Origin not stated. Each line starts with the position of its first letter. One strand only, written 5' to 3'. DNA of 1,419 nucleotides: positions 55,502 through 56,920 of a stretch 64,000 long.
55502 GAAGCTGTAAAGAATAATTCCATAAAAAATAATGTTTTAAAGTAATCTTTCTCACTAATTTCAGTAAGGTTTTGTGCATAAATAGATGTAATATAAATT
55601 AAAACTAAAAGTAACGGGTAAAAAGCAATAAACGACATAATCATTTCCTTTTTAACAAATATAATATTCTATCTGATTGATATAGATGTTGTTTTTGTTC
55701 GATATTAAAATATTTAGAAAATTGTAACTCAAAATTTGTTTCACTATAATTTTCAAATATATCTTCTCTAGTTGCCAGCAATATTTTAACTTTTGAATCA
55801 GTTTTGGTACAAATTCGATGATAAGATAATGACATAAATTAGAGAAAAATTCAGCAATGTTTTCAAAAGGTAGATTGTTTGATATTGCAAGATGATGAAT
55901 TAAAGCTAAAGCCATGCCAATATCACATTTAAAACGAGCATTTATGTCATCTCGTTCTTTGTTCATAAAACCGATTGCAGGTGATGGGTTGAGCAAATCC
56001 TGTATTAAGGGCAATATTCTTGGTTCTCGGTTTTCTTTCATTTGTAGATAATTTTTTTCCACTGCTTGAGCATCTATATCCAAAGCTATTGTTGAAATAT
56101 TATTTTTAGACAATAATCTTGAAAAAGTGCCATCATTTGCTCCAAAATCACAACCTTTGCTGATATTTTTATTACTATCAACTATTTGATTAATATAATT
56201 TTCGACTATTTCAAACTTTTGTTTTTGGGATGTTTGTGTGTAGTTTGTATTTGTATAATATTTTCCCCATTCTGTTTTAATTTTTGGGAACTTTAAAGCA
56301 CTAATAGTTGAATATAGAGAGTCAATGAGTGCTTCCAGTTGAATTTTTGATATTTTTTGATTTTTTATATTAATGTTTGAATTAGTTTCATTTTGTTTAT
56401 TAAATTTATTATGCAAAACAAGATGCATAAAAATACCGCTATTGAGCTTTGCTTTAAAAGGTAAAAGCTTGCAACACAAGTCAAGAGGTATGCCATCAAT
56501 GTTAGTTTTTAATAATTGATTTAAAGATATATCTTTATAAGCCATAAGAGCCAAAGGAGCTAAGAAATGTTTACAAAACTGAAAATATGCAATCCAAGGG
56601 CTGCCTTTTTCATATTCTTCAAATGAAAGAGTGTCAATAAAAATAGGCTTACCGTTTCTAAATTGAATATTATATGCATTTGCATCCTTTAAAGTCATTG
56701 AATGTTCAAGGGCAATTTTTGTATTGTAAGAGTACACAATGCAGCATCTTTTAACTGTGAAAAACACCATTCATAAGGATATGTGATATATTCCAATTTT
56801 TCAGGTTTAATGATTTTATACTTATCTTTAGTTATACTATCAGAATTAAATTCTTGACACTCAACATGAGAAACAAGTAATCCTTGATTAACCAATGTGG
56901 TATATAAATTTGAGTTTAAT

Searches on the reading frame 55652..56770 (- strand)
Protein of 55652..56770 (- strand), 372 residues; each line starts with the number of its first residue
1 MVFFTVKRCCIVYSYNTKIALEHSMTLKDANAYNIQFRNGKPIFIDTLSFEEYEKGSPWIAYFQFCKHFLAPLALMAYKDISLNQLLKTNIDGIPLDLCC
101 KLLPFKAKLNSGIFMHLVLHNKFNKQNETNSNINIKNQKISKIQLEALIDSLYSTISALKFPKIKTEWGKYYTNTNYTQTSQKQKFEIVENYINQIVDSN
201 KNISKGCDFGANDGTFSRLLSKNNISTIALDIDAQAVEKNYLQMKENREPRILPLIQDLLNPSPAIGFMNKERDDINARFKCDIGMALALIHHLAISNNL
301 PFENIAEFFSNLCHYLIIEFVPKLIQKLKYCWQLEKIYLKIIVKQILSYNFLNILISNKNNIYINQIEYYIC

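Call 81: find_encoding_contigs(protein=window:55652-56770:-, flank=10000, max_places=10)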
Protein window:55652-56770:- (372 aa): no gene with exactly this product is on record in the collection.
